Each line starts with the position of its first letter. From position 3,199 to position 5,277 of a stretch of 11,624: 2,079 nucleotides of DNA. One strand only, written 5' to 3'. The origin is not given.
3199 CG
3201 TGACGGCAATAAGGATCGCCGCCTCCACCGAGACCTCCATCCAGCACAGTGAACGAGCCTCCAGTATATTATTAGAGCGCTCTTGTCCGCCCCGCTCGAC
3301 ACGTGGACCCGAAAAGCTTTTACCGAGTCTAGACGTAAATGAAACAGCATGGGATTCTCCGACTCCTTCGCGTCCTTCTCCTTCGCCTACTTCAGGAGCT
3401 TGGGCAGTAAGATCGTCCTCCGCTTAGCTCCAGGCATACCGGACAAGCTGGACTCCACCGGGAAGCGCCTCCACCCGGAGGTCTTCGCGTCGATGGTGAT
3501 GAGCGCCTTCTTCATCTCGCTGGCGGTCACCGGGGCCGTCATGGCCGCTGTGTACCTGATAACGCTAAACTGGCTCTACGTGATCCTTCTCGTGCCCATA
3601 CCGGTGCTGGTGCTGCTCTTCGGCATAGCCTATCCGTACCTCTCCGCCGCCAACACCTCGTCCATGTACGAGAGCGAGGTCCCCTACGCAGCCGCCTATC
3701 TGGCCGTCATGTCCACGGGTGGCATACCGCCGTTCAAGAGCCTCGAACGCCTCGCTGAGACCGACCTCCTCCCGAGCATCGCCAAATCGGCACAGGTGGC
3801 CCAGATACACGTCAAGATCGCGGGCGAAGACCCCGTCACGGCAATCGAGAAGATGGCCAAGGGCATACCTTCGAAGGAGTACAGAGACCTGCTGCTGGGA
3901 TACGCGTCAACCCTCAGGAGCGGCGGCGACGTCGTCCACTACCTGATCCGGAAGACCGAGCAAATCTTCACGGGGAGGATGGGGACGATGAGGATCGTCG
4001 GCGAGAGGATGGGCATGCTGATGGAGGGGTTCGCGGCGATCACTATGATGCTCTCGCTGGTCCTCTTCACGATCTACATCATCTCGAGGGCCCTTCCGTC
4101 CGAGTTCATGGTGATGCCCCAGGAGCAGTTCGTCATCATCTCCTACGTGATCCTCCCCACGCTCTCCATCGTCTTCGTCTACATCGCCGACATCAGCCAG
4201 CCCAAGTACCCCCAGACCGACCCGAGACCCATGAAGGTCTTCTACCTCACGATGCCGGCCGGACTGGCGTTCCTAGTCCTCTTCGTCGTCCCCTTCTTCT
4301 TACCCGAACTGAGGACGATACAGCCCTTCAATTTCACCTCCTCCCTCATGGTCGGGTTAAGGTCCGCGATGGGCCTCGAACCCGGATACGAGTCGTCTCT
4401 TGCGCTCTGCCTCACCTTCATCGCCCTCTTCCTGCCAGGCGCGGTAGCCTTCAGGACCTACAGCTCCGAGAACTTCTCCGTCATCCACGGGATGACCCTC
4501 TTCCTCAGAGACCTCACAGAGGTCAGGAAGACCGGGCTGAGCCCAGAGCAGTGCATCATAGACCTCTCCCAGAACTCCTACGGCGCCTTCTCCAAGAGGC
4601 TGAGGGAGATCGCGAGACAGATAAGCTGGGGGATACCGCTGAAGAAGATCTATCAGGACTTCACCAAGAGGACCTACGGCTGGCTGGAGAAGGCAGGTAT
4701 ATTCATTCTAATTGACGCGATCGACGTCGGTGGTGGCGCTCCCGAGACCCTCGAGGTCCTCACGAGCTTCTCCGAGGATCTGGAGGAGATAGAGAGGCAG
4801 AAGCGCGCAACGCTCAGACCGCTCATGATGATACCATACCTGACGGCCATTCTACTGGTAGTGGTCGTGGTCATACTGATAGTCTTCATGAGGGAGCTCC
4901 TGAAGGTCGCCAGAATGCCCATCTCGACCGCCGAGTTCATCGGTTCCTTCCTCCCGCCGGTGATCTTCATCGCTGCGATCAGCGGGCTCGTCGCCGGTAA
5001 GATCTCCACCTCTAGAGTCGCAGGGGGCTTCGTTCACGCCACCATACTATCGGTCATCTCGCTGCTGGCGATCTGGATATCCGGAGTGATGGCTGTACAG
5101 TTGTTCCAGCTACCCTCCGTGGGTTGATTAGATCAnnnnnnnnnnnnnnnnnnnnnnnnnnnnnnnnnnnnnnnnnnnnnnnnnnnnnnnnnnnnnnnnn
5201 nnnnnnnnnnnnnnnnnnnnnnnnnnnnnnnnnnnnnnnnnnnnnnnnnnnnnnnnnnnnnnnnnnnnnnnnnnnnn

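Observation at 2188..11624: Atypically organised archaeal type IV pilus-like locus: platform protein, four pilin-like proteins and two Zn-ribbon paralogs, with no ATPase or peptidase in 9.4 kb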

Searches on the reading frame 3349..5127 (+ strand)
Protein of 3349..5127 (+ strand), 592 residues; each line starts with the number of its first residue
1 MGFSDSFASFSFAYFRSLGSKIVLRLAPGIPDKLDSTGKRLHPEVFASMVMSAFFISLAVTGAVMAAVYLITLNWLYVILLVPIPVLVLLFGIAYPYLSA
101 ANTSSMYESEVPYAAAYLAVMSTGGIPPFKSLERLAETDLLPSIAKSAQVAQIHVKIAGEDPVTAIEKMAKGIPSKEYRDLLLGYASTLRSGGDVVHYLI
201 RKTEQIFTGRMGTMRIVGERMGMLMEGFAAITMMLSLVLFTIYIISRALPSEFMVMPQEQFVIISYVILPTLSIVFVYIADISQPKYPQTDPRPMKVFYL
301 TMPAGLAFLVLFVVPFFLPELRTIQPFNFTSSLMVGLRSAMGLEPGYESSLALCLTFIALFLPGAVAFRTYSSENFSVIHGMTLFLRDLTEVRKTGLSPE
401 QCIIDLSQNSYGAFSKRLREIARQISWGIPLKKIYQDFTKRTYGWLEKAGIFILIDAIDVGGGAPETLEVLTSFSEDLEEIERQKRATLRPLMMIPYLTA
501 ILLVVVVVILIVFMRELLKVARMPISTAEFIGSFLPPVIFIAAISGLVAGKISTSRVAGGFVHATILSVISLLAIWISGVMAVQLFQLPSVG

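Call 4: search_protein_families(library=pfam, proteins=[window:3349-5127:+], max_evalue=1)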
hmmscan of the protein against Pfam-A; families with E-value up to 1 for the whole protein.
window:3349-5127:+ (592 aa): 1 family
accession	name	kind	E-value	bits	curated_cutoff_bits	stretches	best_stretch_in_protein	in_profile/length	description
PF00482.28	T2SSF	-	9.9e-21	74.4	25.2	2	385-511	1-124/125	Type II secretion system (T2SS), protein F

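Call 6: find_encoding_contigs(protein=window:3349-5127:+, flank=10000, max_places=6)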
Protein window:3349-5127:+ (592 aa): no gene with exactly this product is on record in the collection.

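Call 7: search_protein_families(library=ncbifam, proteins=[window:3349-5127:+], max_evalue=0.1)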
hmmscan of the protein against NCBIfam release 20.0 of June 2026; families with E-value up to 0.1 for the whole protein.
window:3349-5127:+ (592 aa): 5 families
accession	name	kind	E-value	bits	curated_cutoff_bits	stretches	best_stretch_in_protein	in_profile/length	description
NF046075.1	UpsF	equivalog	2.5e-26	92.5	400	2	58-288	36-254/484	membrane pilin protein UpsF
NF053673.1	bindosome_BasF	exception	1.9e-25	89.5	1300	1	52-528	147-578/656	bindosome assembly system membrane anchoring protein BasF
NF004704.2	PRK06041.1-2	equivalog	4.6e-14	52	550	1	46-498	14-451/555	archaellar assembly protein ArlJ/FlaJ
NF004705.1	PRK06041.1-3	equivalog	1.2e-10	40.9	400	1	111-586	7-462/465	archaellar assembly protein ArlJ/FlaJ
NF004703.2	PRK06041.1-1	equivalog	7.8e-06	24.5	570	1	113-526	42-425/525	archaellar assembly protein ArlJ/FlaJ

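Call 8: find_homologous_proteins(query=window:3349-5127:+, max_evalue=0.00001)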
Query window:3349-5127:+ (592 aa): 1800 proteins with E <= 0.00001 among 8000 candidates; the best 120 are listed.
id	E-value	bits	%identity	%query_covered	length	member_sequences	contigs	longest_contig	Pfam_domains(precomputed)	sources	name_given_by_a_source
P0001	0.0e+0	1163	90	100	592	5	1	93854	PF00482.29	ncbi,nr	ncbi:MAG: type II secretion system F family protein [Nitrososphaerota archaeon]|nr:type II secretion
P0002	0.0e+0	1075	83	100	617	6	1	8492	PF00482.29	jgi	jgi:flagellar protein FlaJ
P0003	0.0e+0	1074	82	98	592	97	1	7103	PF00482.29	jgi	jgi:flagellar protein FlaJ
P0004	4.3e-267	905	70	99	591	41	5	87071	PF00482.29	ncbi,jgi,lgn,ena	jgi:Archaeal flagella assembly protein J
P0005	1.2e-265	901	69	99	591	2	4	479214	PF00482.29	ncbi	ncbi:MAG: type II secretion system F family protein [Nitrososphaerota archaeon]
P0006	2.5e-265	900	69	100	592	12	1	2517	PF00482.29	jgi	-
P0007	4.4e-263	892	69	100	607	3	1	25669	PF00482.29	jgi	jgi:archaeal flagellar protein FlaJ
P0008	5.4e-263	892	69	100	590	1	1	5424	PF00482.29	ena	-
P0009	6.5e-263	892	68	100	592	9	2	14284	PF00482.29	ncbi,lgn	ncbi:MAG: type II secretion system F family protein [Nitrososphaerota archaeon]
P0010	1.5e-262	890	69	99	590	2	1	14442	PF00482.29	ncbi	ncbi:MAG: type II secretion system F family protein [Nitrososphaerota archaeon]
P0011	1.6e-262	890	69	97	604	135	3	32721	PF00482.29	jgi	jgi:flagellar protein FlaJ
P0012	1.6e-262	890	68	99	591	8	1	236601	PF00482.29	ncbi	-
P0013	2.0e-262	890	69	99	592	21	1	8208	PF00482.29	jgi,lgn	jgi:flagellar protein FlaJ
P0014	5.3e-262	889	69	99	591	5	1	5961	PF00482.29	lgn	-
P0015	6.5e-258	875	67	99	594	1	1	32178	PF00482.29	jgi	-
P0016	7.0e-258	875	67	100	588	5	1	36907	PF00482.29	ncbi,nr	ncbi:MAG: type II secretion system F family protein [Candidatus Caldarchaeum sp.]|nr:type II secreti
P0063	5.0e-213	727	55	99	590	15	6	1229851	PF00482.29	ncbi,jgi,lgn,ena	ncbi:MAG: type II secretion system F family protein [Nitrososphaerota archaeon]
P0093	2.8e-132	460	41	94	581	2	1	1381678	PF00482.29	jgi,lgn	-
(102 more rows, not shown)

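Call 9: find_encoding_contigs(protein=P0001, flank=10000, max_places=2)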
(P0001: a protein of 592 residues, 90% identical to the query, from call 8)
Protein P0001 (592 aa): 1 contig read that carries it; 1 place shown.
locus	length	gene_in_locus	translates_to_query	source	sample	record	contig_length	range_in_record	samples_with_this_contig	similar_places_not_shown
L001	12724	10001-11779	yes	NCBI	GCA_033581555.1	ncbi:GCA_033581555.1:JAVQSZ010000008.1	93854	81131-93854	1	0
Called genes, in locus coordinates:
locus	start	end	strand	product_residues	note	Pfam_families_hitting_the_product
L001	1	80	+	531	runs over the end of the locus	-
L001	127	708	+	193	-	PF10469:AKAP7_NLS (weak), PF13563:2_5_RNA_ligase2, PF02834:LigT_PEase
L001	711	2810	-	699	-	PF04945:YHS, PF00122:E1-E2_ATPase, PF00702:Hydrolase, PF08282:Hydrolase_3 (faint)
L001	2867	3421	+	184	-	PF04238:DUF420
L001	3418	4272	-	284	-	PF00248:Aldo_ket_red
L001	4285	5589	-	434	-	PF12704:MacB_PCD, PF02687:FtsX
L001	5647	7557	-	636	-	PF00662:Proton_antipo_N, PF00361:Proton_antipo_M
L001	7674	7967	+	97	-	PF03477:ATP-cone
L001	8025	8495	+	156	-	PF20251:Big_14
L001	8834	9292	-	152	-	-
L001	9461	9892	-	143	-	-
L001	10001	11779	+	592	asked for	PF00482:T2SSF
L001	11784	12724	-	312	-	PF18551:TackOD1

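Call 10: find_encoding_contigs(protein=P0005, flank=10000, max_places=2)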
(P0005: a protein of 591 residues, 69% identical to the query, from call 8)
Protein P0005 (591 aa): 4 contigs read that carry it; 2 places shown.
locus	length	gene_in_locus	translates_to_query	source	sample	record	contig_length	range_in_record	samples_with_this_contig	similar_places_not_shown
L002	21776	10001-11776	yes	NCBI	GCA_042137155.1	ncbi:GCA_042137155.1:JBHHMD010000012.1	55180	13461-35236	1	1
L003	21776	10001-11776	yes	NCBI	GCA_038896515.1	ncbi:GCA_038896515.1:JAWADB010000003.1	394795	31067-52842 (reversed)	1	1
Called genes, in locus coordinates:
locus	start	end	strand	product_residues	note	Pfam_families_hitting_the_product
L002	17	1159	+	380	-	-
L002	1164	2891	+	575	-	-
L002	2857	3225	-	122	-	-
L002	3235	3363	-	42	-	-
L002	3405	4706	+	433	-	-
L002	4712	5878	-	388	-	-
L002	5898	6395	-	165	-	-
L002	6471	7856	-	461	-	-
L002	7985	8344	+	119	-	-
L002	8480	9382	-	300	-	PF13641:Glyco_tranf_2_3, PF00535:Glycos_transf_2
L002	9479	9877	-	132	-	-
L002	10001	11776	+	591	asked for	PF00482:T2SSF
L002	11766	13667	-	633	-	PF00437:T2SSE, PF23989:PilB3_C (faint)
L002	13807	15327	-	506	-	-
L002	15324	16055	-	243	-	PF00005:ABC_tran, PF13304:AAA_21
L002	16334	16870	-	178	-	PF10107:Endonuc_Holl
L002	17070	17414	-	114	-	PF22600:MTPAP-like_central (weak), PF01909:NTP_transf_2, PF18765:Polbeta (weak)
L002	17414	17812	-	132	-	PF05168:HEPN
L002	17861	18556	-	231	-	PF01987:AIM24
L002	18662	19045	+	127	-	PF01243:PNPOx_N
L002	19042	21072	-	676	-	PF01120:Alpha_L_fucos, PF14871:GHL6, PF08532:Glyco_hydro_42M (weak)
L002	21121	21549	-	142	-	PF00892:EamA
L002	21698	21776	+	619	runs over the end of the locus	PF00483:NTP_transferase, PF12804:NTP_transf_3, PF01066:CDP-OH_P_transf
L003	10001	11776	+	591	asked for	PF00482:T2SSF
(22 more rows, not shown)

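Call 12: find_encoding_contigs(protein=P0004, flank=10000, max_places=3)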
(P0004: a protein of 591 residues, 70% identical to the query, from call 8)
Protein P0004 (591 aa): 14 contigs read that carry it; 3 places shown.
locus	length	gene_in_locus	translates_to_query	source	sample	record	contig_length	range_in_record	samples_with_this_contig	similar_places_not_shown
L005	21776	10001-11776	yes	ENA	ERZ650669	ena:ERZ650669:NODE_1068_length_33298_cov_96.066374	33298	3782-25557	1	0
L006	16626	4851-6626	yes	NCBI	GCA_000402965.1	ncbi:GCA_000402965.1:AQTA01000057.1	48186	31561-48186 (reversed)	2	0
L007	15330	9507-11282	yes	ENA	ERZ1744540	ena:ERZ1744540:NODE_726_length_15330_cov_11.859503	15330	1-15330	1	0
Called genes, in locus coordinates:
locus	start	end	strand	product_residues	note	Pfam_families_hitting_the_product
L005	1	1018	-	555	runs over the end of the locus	PF18551:TackOD1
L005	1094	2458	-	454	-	-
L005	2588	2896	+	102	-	-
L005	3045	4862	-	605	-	-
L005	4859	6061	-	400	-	-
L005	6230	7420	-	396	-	-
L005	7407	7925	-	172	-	-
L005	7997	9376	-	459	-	-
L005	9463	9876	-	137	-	-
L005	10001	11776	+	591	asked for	PF00482:T2SSF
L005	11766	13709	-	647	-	PF00437:T2SSE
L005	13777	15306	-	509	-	-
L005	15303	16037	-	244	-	PF00005:ABC_tran, PF13304:AAA_21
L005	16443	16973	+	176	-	PF02566:OsmC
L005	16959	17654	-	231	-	PF01987:AIM24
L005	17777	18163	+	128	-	PF01243:PNPOx_N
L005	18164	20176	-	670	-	PF01120:Alpha_L_fucos, PF14871:GHL6, PF08532:Glyco_hydro_42M (weak)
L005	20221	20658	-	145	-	PF00892:EamA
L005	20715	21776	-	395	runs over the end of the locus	PF16575:CLP1_P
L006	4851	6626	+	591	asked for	PF00482:T2SSF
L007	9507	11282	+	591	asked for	PF00482:T2SSF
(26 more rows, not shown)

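Call 18: find_related_loci(query=window:3349-5127:+, collection=genome_contigs, flank=10000)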
Query window:3349-5127:+ (592 aa) in genome_contigs; peptide patterns used: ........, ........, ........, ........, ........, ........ (x = any residue, [..] = any of these).
129 stretches matched a pattern; 5 encode a relative of the query (tblastn E <= 1e-3); 5 distinct loci.
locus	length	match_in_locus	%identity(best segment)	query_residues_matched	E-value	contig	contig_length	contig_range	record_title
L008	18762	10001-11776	97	1-592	0e+0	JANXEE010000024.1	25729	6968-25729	MAG: Candidatus Calditenuaceae archaeon isolate SKYB46 k141_322398, whole genome shotgun sequence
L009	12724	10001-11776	90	1-592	0e+0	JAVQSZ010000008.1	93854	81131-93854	MAG: Nitrososphaerota archaeon isolate SKYBB_hs_bin131 NODE_8_length_93854_cov_1103.165487, whole genome shotgun sequenc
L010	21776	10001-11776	82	1-592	0e+0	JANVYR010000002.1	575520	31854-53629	MAG: Candidatus Calditenuis fumarioli isolate 146_bin.25 NODE_5_length_575520_cov_24.587335, whole genome shotgun sequen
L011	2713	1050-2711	82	1-554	0e+0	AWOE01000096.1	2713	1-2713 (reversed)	Candidatus Calditenuaceae archaeon JGI OTU-1 pSL4COM1_contig_126_0.96, whole genome shotgun sequence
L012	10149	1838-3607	56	1-592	0e+0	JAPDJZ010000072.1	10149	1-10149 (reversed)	MAG: archaeon isolate S4B6_HD70 c_000000001535, whole genome shotgun sequence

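Call 21: search_protein_families(library=pfam, proteins=[L010:190-1350:+, L010:1374-3170:-, L010:3231-4631:-, L010:4628-5209:-, L010:5206-7023:-, L010:11801-13429:-, L010:13561-14910:+, L010:14907-15320:+, L010:15333-16652:-, L010:17382-18758:+], max_evalue=0.001)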
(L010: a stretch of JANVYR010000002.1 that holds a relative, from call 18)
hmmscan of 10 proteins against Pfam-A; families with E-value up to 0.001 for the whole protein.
L010:190-1350:+ (386 aa): 0 families

L010:1374-3170:- (598 aa): 4 families
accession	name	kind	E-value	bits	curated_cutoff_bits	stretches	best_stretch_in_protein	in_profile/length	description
PF00437.27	T2SSE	-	3.5e-33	115.2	24.9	1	232-394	104-257/370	Type II/IV secretion system protein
PF13401.12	AAA_22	-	0.00079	20.2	27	0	270-357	4-92/130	AAA domain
PF01580.24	FtsK_SpoIIIE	-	0.00079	19.4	24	0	272-291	40-59/221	FtsK/SpoIIIE family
PF13555.12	AAA_29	-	0.00092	19.4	27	0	271-297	22-48/61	P-loop containing region of AAA domain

L010:3231-4631:- (466 aa): 0 families

L010:4628-5209:- (193 aa): 0 families

L010:5206-7023:- (605 aa): 0 families

L010:11801-13429:- (542 aa): 1 family
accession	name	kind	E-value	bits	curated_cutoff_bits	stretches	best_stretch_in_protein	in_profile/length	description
PF18551.6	TackOD1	-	1.1e-20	74.4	32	1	209-330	12-132/188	Thaumarchaeal output domain 1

L010:13561-14910:+ (449 aa): 14 families
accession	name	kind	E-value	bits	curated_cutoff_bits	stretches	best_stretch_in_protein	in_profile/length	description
PF00004.35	AAA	-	5.1e-15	56.5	21.2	1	51-162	2-126/131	ATPase family associated with various cellular activities (AAA)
PF21960.2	RCF1-5-like_lid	-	1.1e-10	41.7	27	1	174-212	1-40/43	RCF1/5-like, AAA+ ATPase lid domain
PF25361.1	AAA_lid_RFC1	-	1.2e-08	34.8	34.9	1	170-216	2-48/59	RFC1-like, AAA+ ATPase lid domain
PF13191.12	AAA_16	-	4.8e-07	30.9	32.6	1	23-115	2-103/167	AAA ATPase domain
PF13401.12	AAA_22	-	2.1e-06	28.5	27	0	47-96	5-57/130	AAA domain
PF03215.21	Rad17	-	1.1e-05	25.9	23.8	1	10-81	8-80/186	Rad17 P-loop domain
PF05496.18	RuvB_N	-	2.3e-05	24.6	27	1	16-120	2-99/159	Holliday junction DNA helicase RuvB P-loop domain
PF01695.23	IstB_IS21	-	2.5e-05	24.3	24.1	1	48-147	93-195/238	IstB-like ATP binding protein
PF06068.19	TIP49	-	4.4e-05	23.3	23.8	1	22-99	25-105/347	TIP49 P-loop domain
PF21328.3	Gp44_lid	-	9.2e-05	23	27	1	169-217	6-55/63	Sliding-clamp-loader large subunit, AAA+ ATPase lid domain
PF05673.19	DUF815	-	9.5e-05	22.1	23.8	1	15-113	22-115/249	Protein of unknown function (DUF815)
PF16193.11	AAA_assoc_2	-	0.00016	22.3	34.3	1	184-219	4-39/81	AAA C-terminal domain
PF13671.12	AAA_33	-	0.00066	20.4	27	0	51-86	3-38/143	AAA domain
PF13604.12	AAA_30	-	0.00077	19.7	27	0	48-146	19-125/191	AAA domain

L010:14907-15320:+ (137 aa): 2 families
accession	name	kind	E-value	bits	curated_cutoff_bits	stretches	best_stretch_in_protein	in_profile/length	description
PF18765.7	Polbeta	-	4.2e-12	46.5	26.9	1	30-116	2-90/93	Polymerase beta, Nucleotidyltransferase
PF01909.29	NTP_transf_2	-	4.1e-09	37.2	21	1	30-113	3-92/93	Nucleotidyltransferase domain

L010:15333-16652:- (439 aa): 8 families
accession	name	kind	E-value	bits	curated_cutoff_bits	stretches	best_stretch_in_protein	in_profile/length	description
PF22703.2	Cdc6_lid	-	2.8e-24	85.2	27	1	253-318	1-67/68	Cdc6 AAA+ ATPase-type lid domain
PF09079.17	Cdc6_C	-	1.6e-18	66.9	25.1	1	329-421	2-94/96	CDC6, C terminal winged helix domain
PF13401.12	AAA_22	-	4.6e-12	46.8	27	1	96-219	9-121/130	AAA domain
PF13191.12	AAA_16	-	9.1e-11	43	32.6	1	66-207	1-161/167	AAA ATPase domain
PF05621.17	TniB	-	4.7e-07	29.9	22.4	1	72-196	18-140/189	Bacterial TniB protein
PF00004.35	AAA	-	8e-05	23.5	21.2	1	96-194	2-73/131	ATPase family associated with various cellular activities (AAA)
PF17856.7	TIP49_C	-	9.4e-05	22.9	24.5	1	266-318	9-61/66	TIP49 AAA-lid domain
PF01637.24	ATPase_2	-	0.00044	20.6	33.2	1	70-199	4-133/225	ATPase domain predominantly from Archaea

L010:17382-18758:+ (458 aa): 0 families

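Call 22: find_homologous_proteins(query=L010:1374-3170:-, max_evalue=1e-20)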
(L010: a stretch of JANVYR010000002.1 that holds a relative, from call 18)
Query L010:1374-3170:- (598 aa): 7527 proteins with E <= 1e-20 among 8000 candidates; the best 120 are listed.
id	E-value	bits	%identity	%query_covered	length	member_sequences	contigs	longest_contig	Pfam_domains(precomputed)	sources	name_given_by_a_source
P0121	0.0e+0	1209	89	99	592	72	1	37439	PF00437.27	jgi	jgi:flagellar protein FlaI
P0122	0.0e+0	1196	89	99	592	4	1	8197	PF00437.27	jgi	-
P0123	0.0e+0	1181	88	99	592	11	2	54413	PF00437.27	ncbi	-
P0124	0.0e+0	1113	80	99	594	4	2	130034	PF00437.27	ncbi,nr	ncbi:MAG: type II/IV secretion system ATPase subunit [Thaumarchaeota archaeon]|nr:type II/IV secreti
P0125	6.2e-295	997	85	86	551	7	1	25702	PF00437.27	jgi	-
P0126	4.0e-220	750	64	87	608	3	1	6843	PF23989.1,PF00437.27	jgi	jgi:flagellar protein FlaI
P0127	3.3e-219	747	63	86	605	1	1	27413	PF23989.1,PF00437.27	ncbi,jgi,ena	-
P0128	3.3e-219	747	63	86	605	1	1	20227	PF23989.1,PF00437.27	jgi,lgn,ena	-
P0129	2.6e-218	744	63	87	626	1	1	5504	PF23989.1,PF00437.27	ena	-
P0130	5.3e-218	743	63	86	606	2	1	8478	PF00437.27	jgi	-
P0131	6.3e-218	743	63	87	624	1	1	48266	PF23989.1,PF00437.27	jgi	-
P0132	6.4e-218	743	63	87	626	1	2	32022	PF23989.1,PF00437.27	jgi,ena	jgi:flagellar protein FlaI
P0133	2.4e-217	741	62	86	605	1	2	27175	PF23989.1,PF00437.27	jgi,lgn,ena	-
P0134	2.4e-217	741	62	86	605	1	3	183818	PF23989.1,PF00437.27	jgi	jgi:flagellar protein FlaI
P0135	2.4e-217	741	62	86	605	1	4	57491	PF23989.1,PF00437.27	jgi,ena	jgi:flagellar protein FlaI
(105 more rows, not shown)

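Call 23: find_encoding_contigs(protein=P0123, flank=10000, max_places=3)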
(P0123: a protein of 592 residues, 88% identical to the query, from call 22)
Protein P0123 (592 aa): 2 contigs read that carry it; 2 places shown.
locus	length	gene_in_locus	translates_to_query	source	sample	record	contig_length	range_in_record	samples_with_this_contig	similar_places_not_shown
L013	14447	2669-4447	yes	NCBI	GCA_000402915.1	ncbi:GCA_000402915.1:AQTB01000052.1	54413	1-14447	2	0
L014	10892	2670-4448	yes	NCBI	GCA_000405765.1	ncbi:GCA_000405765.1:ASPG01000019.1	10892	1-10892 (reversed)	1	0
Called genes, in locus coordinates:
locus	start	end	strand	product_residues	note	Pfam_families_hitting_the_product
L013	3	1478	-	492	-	?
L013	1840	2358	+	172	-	-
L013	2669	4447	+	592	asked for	PF00437:T2SSE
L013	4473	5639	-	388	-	-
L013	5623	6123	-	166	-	-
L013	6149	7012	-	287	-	-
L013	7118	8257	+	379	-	PF13404:HTH_AsnC-type (faint), PF13412:HTH_24 (faint)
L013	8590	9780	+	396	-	PF07690:MFS_1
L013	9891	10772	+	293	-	PF18551:TackOD1, PF01978:TrmB (faint)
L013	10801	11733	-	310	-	-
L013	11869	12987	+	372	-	PF04406:TP6A_N, PF23947:DUF7281 (faint), PF09664:DUF2399 (faint), PF21180:TOP6A-Spo11_Toprim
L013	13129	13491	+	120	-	PF13650:Asp_protease_2, PF13975:gag-asp_proteas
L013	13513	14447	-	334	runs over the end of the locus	PF18093:Trm5_N (weak), PF25133:TYW2_N_2, PF02005:TRM (weak), PF02475:TRM5-TYW2_MTfase, PF05175:MTS (weak)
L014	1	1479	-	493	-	?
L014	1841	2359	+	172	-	-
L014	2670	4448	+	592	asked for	PF00437:T2SSE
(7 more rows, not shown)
